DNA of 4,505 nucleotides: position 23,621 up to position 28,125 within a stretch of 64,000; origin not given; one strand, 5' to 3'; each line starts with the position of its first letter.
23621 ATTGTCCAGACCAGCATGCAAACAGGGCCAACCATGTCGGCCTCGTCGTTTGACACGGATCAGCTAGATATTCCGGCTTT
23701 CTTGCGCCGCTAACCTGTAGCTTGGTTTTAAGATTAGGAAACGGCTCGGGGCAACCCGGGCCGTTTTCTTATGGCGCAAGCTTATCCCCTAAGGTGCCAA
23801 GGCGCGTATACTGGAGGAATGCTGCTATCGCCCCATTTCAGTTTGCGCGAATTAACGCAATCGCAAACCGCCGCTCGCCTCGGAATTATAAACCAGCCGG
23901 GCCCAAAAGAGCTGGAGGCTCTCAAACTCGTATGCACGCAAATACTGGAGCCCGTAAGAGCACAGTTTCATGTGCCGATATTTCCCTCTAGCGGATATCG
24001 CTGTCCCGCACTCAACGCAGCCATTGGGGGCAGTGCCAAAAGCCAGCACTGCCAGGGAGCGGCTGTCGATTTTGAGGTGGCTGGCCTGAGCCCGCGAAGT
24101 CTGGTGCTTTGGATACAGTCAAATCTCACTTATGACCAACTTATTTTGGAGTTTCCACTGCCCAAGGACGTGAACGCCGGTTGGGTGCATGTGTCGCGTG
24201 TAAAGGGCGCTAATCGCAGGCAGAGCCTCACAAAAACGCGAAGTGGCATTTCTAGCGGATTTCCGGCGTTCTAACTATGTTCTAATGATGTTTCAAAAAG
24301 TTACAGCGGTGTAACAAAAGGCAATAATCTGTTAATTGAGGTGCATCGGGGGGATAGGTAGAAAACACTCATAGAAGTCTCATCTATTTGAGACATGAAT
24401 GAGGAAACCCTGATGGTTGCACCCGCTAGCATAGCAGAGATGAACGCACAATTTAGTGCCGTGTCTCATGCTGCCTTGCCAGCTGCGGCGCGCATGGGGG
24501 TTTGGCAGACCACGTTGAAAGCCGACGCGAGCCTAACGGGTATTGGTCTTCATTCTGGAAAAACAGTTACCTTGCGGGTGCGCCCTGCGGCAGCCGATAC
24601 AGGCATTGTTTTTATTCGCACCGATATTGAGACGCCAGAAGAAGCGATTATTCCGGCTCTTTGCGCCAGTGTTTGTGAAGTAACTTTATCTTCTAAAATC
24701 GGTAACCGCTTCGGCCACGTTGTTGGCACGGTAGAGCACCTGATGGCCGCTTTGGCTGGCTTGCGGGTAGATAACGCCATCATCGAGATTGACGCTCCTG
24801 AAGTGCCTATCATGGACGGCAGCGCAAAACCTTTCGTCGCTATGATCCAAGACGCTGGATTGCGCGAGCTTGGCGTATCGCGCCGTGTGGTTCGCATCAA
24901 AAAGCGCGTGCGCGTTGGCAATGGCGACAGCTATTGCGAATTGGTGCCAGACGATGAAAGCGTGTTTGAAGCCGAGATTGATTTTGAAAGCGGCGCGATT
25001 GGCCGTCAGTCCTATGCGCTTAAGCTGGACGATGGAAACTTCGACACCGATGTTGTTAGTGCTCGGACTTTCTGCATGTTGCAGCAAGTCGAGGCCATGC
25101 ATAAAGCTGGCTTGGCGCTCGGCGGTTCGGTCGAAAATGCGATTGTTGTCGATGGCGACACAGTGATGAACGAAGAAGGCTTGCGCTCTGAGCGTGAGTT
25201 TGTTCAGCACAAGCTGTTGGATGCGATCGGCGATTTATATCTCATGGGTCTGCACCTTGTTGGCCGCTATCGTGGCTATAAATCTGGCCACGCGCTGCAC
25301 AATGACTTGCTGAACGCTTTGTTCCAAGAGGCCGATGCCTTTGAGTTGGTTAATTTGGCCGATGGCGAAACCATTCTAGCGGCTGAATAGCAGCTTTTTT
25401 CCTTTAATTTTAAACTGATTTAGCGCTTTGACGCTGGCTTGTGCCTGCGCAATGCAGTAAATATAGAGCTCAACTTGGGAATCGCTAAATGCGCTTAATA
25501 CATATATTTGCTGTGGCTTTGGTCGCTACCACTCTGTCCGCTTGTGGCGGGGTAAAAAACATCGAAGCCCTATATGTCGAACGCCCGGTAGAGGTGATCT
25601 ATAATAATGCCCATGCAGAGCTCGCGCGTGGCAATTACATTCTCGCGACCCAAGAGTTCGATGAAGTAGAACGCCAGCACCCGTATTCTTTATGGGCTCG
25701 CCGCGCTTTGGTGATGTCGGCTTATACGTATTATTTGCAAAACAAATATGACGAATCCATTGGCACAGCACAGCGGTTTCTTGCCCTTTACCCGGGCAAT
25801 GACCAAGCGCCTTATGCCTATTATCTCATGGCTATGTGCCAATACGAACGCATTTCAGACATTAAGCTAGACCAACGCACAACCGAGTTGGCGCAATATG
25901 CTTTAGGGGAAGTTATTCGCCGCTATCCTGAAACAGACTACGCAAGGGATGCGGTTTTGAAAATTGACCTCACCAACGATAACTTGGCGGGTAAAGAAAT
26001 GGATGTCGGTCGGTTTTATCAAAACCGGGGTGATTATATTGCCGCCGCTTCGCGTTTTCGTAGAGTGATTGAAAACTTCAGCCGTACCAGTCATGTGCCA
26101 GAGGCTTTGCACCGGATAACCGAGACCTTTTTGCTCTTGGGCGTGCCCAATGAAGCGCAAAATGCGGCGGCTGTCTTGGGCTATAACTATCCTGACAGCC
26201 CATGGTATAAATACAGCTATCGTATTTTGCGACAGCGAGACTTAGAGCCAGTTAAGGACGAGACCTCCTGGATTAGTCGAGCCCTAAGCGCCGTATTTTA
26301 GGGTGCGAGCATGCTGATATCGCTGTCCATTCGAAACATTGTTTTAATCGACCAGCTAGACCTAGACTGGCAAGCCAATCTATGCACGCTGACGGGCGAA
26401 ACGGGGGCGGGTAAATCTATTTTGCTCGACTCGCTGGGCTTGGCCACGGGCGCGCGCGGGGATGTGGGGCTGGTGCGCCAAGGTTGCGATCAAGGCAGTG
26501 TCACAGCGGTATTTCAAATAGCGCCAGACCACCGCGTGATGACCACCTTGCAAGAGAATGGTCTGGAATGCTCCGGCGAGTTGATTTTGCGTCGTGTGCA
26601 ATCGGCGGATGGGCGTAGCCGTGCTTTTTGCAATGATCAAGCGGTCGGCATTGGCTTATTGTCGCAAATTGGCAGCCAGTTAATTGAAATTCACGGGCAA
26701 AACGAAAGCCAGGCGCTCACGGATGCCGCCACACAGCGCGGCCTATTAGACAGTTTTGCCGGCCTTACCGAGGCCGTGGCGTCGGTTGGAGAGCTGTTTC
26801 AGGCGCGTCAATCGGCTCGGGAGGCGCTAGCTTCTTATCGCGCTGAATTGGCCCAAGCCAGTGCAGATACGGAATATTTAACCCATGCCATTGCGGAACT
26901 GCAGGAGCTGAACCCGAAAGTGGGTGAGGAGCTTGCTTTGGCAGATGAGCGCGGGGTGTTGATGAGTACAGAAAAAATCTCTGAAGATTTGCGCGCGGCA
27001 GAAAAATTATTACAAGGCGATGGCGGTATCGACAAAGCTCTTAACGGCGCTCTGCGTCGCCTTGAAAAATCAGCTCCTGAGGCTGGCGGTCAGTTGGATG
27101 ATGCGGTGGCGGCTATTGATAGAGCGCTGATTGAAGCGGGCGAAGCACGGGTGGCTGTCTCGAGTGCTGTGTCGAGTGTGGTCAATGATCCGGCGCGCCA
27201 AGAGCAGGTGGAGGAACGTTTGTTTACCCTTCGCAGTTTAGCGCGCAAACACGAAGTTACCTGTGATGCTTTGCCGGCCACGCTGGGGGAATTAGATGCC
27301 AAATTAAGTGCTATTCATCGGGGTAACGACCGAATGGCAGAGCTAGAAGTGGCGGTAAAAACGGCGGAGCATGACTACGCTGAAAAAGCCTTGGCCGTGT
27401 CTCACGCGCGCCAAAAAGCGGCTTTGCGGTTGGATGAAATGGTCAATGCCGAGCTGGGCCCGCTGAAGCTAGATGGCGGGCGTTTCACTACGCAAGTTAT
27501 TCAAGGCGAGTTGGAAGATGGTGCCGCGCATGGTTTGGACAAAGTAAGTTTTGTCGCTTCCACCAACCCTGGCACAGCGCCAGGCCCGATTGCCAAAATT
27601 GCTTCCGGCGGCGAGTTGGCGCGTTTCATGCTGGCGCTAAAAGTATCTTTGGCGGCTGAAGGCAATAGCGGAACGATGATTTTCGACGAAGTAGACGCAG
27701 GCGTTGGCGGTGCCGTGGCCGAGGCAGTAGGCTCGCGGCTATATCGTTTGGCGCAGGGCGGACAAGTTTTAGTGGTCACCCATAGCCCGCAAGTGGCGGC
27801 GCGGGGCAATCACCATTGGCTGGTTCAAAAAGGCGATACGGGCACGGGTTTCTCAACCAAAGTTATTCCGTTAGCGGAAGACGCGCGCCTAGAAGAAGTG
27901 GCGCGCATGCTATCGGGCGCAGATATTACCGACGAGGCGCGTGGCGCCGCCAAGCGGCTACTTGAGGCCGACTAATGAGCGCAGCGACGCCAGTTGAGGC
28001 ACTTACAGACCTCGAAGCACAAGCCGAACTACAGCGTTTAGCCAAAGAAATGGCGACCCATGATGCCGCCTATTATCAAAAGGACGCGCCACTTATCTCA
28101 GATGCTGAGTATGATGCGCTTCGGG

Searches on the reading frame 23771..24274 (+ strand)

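Call 27: search_protein_families(library=pfam, proteins=[window:23771-24274:+], max_evalue=0.001)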
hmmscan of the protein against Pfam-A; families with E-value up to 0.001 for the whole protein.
window:23771-24274:+ (167 aa): 1 family
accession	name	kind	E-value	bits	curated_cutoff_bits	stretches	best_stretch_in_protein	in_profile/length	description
PF08291.16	Peptidase_M15_3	-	6.6e-19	68.5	23.2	1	21-126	1-99/108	Peptidase M15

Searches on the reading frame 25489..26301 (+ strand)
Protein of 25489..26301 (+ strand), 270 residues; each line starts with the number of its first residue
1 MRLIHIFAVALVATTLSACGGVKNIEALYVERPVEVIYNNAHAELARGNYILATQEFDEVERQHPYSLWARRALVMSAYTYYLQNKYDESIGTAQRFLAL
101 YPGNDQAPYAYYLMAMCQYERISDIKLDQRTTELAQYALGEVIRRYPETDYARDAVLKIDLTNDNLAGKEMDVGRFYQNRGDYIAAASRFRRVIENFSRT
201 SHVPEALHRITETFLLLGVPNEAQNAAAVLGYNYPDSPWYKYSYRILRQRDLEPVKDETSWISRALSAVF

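Call 39: search_protein_families(library=pfam, proteins=[window:25489-26301:+], max_evalue=0.00001)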
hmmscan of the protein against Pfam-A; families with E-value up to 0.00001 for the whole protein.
window:25489-26301:+ (270 aa): 4 families
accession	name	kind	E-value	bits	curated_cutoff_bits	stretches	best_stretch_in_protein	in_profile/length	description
PF13525.12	YfiO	-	1.4e-43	149.5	25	1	33-226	4-200/203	Outer membrane lipoprotein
PF13174.12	TPR_6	-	1e-13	51.4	26.3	0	73-103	2-32/33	Tetratricopeptide repeat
PF13512.12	TPR_18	-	1.6e-11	45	21.9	1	34-156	10-142/145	Tetratricopeptide repeat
PF13424.12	TPR_12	-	1.7e-07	31.8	30.1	0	37-101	5-75/77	Tetratricopeptide repeat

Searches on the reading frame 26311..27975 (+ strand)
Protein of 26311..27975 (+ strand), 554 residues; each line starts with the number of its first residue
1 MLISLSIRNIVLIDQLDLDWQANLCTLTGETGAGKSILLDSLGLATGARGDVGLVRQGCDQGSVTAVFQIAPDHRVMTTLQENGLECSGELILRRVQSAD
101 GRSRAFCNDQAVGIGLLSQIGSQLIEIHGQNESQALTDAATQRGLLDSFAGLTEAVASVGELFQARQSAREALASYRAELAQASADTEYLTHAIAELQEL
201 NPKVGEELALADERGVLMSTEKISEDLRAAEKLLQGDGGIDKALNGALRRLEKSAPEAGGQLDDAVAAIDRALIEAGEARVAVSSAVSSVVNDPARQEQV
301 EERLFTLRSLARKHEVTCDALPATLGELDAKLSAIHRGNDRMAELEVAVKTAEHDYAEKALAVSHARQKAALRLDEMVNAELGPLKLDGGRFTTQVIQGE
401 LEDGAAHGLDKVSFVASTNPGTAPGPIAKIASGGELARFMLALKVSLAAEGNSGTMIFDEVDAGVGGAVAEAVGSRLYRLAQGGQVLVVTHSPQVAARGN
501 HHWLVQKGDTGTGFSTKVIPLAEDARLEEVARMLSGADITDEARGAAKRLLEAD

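Call 39: search_protein_families(library=pfam, proteins=[window:26311-27975:+], max_evalue=0.00001)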
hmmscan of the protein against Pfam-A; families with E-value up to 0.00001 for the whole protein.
window:26311-27975:+ (554 aa): 2 families
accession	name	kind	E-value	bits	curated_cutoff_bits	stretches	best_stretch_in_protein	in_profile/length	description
PF02463.25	SMC_N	-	2e-10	40.9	40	1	14-504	16-210/220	RecF/RecN/SMC N terminal domain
PF13476.12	AAA_23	-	4.3e-06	27.9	27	0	4-73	1-68/201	AAA domain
